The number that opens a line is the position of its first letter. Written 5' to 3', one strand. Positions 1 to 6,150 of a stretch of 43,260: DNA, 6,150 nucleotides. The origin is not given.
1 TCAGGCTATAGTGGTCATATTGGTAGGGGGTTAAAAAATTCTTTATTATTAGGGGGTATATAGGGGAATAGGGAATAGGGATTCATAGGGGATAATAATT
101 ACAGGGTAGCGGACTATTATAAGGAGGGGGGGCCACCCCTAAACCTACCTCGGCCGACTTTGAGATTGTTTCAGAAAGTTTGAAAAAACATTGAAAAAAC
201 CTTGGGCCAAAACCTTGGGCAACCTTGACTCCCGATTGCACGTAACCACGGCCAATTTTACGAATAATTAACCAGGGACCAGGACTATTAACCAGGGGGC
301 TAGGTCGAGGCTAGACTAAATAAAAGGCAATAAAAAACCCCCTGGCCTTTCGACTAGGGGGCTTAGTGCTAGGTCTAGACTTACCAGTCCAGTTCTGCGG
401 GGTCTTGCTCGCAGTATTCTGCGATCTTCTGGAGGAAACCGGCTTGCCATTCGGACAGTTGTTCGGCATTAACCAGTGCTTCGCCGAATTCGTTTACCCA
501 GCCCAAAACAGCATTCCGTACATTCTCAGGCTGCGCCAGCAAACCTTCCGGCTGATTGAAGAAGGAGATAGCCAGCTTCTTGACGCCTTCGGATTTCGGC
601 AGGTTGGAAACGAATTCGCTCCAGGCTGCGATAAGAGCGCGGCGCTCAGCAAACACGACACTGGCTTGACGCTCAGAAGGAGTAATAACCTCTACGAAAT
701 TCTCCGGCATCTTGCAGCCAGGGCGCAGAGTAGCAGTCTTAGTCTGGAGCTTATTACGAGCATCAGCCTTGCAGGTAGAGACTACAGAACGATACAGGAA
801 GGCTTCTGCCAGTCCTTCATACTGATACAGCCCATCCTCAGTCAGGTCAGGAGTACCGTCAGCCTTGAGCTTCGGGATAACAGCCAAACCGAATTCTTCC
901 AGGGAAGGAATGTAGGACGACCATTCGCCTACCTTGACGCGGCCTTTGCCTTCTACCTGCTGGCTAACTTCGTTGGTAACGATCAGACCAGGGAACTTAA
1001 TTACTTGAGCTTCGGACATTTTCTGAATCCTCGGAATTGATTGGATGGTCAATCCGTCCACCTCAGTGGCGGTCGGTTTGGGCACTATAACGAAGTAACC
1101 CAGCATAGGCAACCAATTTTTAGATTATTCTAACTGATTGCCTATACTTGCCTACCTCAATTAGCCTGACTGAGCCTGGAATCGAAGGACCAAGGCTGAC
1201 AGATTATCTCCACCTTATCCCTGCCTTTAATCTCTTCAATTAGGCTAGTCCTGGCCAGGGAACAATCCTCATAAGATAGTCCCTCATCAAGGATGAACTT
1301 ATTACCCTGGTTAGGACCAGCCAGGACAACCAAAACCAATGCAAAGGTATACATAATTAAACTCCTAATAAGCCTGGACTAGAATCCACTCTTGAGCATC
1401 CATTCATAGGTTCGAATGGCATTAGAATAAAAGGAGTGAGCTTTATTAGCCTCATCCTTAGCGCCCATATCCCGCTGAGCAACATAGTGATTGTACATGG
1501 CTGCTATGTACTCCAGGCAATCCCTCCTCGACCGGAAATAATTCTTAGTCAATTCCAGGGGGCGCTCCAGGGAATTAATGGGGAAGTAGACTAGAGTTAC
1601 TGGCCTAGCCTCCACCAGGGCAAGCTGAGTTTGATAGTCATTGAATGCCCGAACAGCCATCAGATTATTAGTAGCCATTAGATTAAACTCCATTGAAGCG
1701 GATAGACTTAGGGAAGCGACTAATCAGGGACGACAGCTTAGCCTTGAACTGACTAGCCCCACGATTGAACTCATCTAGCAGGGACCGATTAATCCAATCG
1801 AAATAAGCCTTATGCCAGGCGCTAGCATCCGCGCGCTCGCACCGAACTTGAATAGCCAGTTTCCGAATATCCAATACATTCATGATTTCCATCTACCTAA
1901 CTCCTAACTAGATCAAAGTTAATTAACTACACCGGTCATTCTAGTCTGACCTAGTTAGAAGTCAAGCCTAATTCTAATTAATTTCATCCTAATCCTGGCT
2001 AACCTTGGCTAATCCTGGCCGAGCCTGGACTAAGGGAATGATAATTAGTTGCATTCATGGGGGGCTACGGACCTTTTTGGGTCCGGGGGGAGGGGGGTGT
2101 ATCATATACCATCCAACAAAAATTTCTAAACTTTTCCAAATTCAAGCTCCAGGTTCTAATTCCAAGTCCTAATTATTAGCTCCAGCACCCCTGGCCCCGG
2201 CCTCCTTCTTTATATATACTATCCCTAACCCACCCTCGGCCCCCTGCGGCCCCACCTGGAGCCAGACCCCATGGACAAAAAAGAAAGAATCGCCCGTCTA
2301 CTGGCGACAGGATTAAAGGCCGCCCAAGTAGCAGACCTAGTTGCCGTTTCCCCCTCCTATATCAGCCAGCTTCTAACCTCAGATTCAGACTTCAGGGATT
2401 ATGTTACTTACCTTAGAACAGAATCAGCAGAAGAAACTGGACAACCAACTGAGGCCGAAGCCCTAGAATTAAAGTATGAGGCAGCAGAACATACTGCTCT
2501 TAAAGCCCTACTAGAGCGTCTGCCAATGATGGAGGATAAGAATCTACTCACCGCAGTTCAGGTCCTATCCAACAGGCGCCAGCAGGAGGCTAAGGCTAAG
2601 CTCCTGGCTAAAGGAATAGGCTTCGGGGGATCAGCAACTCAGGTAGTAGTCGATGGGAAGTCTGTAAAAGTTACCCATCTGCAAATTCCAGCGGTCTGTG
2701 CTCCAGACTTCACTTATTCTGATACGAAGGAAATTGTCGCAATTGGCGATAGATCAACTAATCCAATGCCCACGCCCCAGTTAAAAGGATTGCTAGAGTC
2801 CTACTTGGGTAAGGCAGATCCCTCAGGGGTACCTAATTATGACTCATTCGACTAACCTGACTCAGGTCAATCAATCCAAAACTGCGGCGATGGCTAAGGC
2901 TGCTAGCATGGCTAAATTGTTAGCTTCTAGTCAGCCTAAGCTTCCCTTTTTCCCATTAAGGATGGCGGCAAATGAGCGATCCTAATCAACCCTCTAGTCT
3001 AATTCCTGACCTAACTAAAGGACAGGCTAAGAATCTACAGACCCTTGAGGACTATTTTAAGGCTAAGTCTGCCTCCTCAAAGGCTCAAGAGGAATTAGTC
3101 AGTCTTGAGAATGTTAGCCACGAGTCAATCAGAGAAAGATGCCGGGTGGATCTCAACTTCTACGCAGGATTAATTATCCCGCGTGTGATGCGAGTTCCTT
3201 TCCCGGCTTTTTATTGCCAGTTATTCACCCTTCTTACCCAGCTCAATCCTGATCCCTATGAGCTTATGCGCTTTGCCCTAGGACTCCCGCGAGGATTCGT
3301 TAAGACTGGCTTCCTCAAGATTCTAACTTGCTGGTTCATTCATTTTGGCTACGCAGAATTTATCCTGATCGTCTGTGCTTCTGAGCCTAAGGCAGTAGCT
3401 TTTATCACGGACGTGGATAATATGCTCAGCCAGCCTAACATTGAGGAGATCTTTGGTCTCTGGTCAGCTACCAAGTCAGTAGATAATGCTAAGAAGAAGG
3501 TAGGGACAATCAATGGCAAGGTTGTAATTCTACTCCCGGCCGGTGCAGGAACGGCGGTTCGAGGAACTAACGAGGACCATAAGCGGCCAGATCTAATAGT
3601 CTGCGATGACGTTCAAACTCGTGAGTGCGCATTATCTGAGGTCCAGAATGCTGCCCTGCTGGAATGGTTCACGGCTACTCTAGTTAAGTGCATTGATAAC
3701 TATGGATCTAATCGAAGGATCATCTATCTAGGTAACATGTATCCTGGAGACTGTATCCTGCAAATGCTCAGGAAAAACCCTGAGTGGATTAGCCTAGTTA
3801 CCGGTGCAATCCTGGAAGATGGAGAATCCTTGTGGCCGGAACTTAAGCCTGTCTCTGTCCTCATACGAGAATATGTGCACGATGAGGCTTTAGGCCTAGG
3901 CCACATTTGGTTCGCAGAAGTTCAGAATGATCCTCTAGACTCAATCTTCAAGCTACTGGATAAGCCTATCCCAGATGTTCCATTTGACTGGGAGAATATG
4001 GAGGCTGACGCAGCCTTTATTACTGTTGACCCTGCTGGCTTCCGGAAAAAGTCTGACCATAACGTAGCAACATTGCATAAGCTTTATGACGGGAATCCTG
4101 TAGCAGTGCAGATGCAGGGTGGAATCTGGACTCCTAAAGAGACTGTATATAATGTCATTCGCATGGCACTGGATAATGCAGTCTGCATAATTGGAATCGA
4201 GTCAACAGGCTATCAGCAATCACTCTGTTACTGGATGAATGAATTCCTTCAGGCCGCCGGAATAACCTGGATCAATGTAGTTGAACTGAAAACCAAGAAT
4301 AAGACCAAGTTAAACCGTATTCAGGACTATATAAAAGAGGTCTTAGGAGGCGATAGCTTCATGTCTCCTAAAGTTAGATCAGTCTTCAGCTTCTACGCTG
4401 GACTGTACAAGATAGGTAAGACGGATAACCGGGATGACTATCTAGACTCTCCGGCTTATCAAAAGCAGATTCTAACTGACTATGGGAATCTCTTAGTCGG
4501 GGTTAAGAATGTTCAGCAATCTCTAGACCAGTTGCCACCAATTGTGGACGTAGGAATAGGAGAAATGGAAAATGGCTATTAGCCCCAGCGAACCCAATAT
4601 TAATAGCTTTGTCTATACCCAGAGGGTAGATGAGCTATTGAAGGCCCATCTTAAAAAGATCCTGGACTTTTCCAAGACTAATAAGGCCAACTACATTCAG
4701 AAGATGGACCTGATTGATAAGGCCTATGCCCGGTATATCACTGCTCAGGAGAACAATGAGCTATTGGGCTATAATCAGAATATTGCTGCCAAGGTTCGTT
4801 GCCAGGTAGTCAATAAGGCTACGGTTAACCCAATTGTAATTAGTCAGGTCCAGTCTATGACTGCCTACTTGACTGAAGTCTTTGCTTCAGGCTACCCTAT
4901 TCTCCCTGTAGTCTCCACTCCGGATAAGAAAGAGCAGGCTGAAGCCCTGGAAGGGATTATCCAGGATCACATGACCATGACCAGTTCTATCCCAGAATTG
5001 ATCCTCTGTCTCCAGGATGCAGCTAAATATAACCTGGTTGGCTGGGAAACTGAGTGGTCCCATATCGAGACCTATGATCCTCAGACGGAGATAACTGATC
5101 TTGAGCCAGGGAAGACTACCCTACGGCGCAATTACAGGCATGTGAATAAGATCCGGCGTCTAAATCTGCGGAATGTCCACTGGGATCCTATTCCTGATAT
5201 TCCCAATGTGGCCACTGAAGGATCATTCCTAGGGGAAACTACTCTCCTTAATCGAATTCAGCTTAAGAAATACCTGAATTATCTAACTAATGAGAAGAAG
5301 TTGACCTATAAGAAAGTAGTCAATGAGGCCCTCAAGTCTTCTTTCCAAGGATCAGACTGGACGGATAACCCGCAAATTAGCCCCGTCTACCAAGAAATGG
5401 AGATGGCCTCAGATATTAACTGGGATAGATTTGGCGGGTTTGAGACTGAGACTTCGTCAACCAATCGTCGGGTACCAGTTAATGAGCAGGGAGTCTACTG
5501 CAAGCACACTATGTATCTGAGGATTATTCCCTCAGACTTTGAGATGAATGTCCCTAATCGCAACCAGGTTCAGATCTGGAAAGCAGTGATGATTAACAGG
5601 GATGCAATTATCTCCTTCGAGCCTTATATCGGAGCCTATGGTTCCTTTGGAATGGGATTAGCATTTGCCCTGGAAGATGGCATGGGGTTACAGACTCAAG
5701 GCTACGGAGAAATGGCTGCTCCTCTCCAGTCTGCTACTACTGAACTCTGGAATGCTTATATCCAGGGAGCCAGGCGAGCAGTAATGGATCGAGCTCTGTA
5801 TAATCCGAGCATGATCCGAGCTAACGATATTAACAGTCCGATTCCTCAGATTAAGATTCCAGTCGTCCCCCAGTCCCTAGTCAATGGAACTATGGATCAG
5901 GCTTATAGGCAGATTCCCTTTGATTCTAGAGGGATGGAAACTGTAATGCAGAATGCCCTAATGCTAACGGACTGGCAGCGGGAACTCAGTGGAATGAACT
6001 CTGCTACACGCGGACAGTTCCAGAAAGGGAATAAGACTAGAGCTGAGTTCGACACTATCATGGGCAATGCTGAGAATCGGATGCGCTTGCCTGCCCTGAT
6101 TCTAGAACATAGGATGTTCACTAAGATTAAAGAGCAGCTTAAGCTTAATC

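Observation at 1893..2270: Divergent control region with four 10-bp-phased CCTGGC repeats, an early leftward promoter and a G6-hairpin-G6-G6 element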

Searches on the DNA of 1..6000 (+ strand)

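Call 3: search_dna_similar(query=window:1-6000:+, collection=phages, mode=near)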
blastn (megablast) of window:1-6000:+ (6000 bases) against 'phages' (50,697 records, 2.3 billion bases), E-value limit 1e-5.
Records with a match: 15; places in all: 18; records where one place covers at least 80% of the query: 14.
Best place of each record, by identity: 95-99% 15.
By first word of the organism name: Pseudomonas 15.
By host as written in the record: Pseudomonas aeruginosa 11; - 2; Psuedomonas aeruginosa 1; Pseudomonas sp. 1.
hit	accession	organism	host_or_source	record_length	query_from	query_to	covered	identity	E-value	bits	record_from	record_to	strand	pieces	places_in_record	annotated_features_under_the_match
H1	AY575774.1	Pseudomonas phage PaP2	-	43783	1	6000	100%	98.4%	0e+0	10541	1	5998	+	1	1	orf7: p07 | orf8: p08 | orf1: p01 | orf5: p05 | orf3: p03 | and 3 other names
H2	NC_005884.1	Pseudomonas phage PaP2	Pseudomonas aeruginosa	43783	1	6000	100%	98.4%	0e+0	10541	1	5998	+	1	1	putative head assembly cofactor | portal protein | hypothetical protein (x5) | terminase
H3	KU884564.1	Pseudomonas phage PaMx43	Pseudomonas aeruginosa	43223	1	6000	100%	97.9%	0e+0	10381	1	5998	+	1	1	putative large terminase | putative portal protein | hypothetical protein (x5) | putative small terminase | terminator | and 1 other names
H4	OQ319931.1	Pseudomonas phage 20Aug470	Pseudomonas aeruginosa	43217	1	6000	100%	97.2%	0e+0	10111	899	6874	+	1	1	terminase large subunit | portal protein | hypothetical protein (x7) | terminase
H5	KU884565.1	Pseudomonas phage PaMx46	Pseudomonas aeruginosa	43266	1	6000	100%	97.1%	0e+0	10111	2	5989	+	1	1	putative large terminase | putative portal protein | hypothetical protein (x5) | putative small terminase | terminator | and 1 other names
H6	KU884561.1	Pseudomonas phage PaMx33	Pseudomonas aeruginosa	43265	1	6000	100%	97.0%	0e+0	10059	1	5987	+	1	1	putative large terminase | putative portal protein | hypothetical protein (x5) | putative small terminase | ribosome_binding_site (x8)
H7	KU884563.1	Pseudomonas phage PaMx41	Pseudomonas aeruginosa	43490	7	6000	100%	97.0%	0e+0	10048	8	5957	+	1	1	putative large terminase | putative portal protein | hypothetical protein (x5) | putative small terminase | terminator | and 1 other names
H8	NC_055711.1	Pseudomonas phage PaMx41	Pseudomonas aeruginosa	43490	7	6000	100%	97.0%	0e+0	10048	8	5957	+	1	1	putative large terminase | portal protein | hypothetical protein (x5) | terminase | terminator | and 1 other names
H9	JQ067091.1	Pseudomonas phage PaMx32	Pseudomonas aeruginosa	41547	7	6000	100%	96.6%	0e+0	9959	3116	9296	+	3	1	record has no annotation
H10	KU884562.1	Pseudomonas phage PaMx35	Pseudomonas aeruginosa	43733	1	6000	100%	96.2%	0e+0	9792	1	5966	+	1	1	putative large terminase | putative portal protein | hypothetical protein (x5) | putative small terminase | terminator | and 1 other names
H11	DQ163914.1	Pseudomonas phage 119X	-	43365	7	6000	97%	97.0%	0e+0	9802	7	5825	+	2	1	record has no annotation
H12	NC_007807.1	Pseudomonas phage 119X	Pseudomonas aeruginosa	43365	7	6000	97%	97.0%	0e+0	9802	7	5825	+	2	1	119X_gp07: hypothetical protein | 119X_gp08: portal protein | 119X_gp01: hypothetical protein | 119X_gp05: terminase | 119X_gp03: hypothetical protein | and 2 other names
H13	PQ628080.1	Pseudomonas phage Neko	Pseudomonas aeruginosa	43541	381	6000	94%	98.2%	0e+0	9806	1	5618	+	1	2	terminase large subunit | portal protein | hypothetical protein (x6) | terminase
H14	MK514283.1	Pseudomonas phage vB_PaeP_TF17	Psuedomonas aeruginosa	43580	381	6000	94%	97.6%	0e+0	9616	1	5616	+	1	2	putative large terminase | putative portal protein | hypothetical protein (x5) | putative small terminase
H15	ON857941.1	Pseudomonas phage vB_PaeP_FBPa48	Pseudomonas sp.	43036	1788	6000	70%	96.9%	0e+0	7035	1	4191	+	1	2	terminase large subunit | hypothetical protein (x3)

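Call 6: get_annotated_region(hit=H3, flank=0)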
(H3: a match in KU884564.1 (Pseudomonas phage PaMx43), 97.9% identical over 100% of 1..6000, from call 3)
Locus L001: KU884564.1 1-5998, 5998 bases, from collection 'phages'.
description: Pseudomonas phage PaMx43, complete genome.
organism: Pseudomonas phage PaMx43 (NCBI taxid 1815977)
taxonomy: Viruses; Duplodnaviria; Heunggongvirae; Uroviricota; Caudoviricetes; Fredfastierviridae; Jamesmcgillvirus
host: Pseudomonas aeruginosa; source: environmental water; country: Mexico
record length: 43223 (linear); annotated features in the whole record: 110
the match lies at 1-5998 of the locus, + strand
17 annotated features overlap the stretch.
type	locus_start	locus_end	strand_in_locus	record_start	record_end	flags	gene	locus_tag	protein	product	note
regulatory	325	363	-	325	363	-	-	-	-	terminator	-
CDS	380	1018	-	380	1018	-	-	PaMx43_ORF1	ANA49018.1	hypothetical protein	-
regulatory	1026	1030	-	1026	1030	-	-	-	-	ribosome_binding_site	-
CDS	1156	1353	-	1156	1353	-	-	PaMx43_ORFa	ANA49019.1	hypothetical protein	-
regulatory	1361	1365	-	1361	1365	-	-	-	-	ribosome_binding_site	-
CDS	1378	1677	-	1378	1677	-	-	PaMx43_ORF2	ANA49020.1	hypothetical protein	-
CDS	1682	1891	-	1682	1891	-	-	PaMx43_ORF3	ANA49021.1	hypothetical protein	-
regulatory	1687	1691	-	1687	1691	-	-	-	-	ribosome_binding_site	-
regulatory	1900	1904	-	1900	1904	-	-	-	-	ribosome_binding_site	-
regulatory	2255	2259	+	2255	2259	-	-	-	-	ribosome_binding_site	-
CDS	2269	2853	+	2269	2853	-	-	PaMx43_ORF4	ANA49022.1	putative small terminase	similar to structure 4DYQ, Small terminase, bacteriphage Sf6, found with HHPred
regulatory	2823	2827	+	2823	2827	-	-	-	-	ribosome_binding_site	-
CDS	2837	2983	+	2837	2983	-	-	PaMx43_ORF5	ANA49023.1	hypothetical protein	-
regulatory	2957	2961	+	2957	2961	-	-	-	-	ribosome_binding_site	-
CDS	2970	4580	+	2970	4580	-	-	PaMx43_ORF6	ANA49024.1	putative large terminase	structural similarity to:4BIJ, Large terminase, Bacteriophage T7, found with HHPred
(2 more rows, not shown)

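Call 7: get_annotated_region(hit=H8, flank=0)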
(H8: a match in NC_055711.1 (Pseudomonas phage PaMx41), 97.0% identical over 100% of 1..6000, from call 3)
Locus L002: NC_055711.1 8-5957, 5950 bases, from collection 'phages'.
description: Pseudomonas phage PaMx41, complete genome.
organism: Pseudomonas phage PaMx41 (NCBI taxid 1815976)
taxonomy: Viruses; Duplodnaviria; Heunggongvirae; Uroviricota; Caudoviricetes; Fredfastierviridae; Jamesmcgillvirus; Jamesmcgillvirus PaMx41
host: Pseudomonas aeruginosa; source: environmental water; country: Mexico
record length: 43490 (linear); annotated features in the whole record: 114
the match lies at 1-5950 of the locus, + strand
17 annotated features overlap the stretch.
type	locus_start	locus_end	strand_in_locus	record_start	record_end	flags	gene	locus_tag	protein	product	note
regulatory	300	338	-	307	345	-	-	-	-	terminator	-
CDS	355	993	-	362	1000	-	-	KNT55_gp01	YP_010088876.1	hypothetical protein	-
regulatory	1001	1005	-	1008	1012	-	-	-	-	ribosome_binding_site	-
CDS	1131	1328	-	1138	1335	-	-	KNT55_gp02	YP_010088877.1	hypothetical protein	-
regulatory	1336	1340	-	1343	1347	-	-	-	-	ribosome_binding_site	-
CDS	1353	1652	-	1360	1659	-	-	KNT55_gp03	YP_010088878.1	hypothetical protein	-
CDS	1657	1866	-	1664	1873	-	-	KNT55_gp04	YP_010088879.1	hypothetical protein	-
regulatory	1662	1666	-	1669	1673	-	-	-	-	ribosome_binding_site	-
regulatory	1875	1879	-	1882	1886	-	-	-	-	ribosome_binding_site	-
regulatory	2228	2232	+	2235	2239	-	-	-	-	ribosome_binding_site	-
CDS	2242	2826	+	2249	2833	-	-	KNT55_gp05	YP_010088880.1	terminase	similar to structure 4DYQ, Small terminase, bacteriphage Sf6, found with HHPred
regulatory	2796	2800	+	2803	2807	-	-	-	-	ribosome_binding_site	-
CDS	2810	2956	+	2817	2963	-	-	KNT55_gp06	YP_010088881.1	hypothetical protein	-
regulatory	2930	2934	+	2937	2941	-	-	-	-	ribosome_binding_site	-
CDS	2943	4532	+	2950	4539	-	-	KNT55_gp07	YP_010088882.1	putative large terminase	structural similarity to:4BIJ, Large terminase, Bacteriophage T7, found with HHPred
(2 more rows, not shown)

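Call 24: get_annotated_region(hit=H2, flank=0)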
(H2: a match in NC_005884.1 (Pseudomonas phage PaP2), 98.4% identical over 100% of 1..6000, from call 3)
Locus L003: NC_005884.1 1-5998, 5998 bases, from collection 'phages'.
description: Pseudomonas phage PaP2, complete genome.
organism: Pseudomonas phage PaP2 (NCBI taxid 270673)
taxonomy: Viruses; Duplodnaviria; Heunggongvirae; Uroviricota; Caudoviricetes; Fredfastierviridae; Jamesmcgillvirus
host: Pseudomonas aeruginosa; source: -; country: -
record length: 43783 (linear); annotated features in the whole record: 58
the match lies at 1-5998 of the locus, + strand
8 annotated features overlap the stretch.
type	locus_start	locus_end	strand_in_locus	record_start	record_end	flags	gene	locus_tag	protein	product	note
CDS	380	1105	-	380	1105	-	-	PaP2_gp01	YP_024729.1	hypothetical protein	p01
CDS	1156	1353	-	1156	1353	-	-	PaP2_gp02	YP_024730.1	hypothetical protein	p02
CDS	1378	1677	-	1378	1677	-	-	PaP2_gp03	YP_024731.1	hypothetical protein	p03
CDS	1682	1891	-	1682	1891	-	-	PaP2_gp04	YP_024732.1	hypothetical protein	p04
CDS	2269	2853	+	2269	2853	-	-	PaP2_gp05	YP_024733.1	terminase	p05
CDS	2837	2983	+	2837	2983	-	-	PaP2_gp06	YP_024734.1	hypothetical protein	p06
CDS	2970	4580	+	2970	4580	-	-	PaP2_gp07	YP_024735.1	putative head assembly cofactor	p07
CDS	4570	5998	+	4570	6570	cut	-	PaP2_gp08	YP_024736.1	portal protein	p08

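Call 25: get_annotated_region(hit=H12, flank=0)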
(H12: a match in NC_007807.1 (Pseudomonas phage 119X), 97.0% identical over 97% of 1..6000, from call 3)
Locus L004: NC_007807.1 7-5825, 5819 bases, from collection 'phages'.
description: Pseudomonas phage 119X, complete genome.
organism: Pseudomonas phage 119X (NCBI taxid 2911431)
taxonomy: Viruses; Duplodnaviria; Heunggongvirae; Uroviricota; Caudoviricetes; Fredfastierviridae; Jamesmcgillvirus; Jamesmcgillvirus jv119X
host: Pseudomonas aeruginosa; source: -; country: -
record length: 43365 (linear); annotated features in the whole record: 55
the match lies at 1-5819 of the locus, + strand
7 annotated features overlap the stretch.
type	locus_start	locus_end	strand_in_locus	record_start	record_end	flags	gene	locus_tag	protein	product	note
CDS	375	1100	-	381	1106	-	119X_gp01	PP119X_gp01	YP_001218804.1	hypothetical protein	-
CDS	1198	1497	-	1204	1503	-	119X_gp03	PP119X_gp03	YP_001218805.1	hypothetical protein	Gene=119X_gp02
CDS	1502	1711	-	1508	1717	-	119X_gp04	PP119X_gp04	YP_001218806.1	hypothetical protein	Gene=119X_gp04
CDS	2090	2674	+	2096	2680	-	119X_gp05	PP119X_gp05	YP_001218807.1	terminase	Gene=119X_gp05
CDS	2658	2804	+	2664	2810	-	119X_gp06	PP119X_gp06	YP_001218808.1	hypothetical protein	Gene=119X_gp06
CDS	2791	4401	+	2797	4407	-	119X_gp07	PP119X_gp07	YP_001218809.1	hypothetical protein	Gene=119X_gp07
CDS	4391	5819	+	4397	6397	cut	119X_gp08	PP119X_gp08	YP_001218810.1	portal protein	Gene=119X_gp08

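Call 26: get_annotated_region(hit=H5, flank=0)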
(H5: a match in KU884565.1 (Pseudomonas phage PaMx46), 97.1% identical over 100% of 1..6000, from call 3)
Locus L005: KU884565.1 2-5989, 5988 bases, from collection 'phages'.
description: Pseudomonas phage PaMx46, complete genome.
organism: Pseudomonas phage PaMx46 (NCBI taxid 1815978)
taxonomy: Viruses; Duplodnaviria; Heunggongvirae; Uroviricota; Caudoviricetes; Fredfastierviridae; Jamesmcgillvirus
host: Pseudomonas aeruginosa; source: environmental water; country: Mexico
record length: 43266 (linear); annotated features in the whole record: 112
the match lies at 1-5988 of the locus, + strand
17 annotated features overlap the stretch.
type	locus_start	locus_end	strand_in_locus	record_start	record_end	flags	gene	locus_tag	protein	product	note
regulatory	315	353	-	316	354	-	-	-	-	terminator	-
CDS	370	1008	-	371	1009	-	-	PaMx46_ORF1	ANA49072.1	hypothetical protein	-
regulatory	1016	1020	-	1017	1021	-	-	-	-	ribosome_binding_site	-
CDS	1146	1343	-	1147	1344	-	-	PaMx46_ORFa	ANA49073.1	hypothetical protein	-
regulatory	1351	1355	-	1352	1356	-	-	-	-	ribosome_binding_site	-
CDS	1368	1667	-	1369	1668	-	-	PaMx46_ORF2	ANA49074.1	hypothetical protein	-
CDS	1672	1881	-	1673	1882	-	-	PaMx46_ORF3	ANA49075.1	hypothetical protein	-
regulatory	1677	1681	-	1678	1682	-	-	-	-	ribosome_binding_site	-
regulatory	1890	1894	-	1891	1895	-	-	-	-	ribosome_binding_site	-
regulatory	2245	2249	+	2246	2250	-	-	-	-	ribosome_binding_site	-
CDS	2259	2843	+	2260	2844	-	-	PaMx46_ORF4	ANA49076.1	putative small terminase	similar to structure 4DYQ, Small terminase, bacteriphage Sf6, found with HHPred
regulatory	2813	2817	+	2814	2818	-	-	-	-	ribosome_binding_site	-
CDS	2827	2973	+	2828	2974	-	-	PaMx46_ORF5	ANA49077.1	hypothetical protein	-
regulatory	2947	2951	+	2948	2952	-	-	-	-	ribosome_binding_site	-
CDS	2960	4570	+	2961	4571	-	-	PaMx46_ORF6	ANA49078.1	putative large terminase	structural similarity to:4BIJ, Large terminase, Bacteriophage T7, found with HHPred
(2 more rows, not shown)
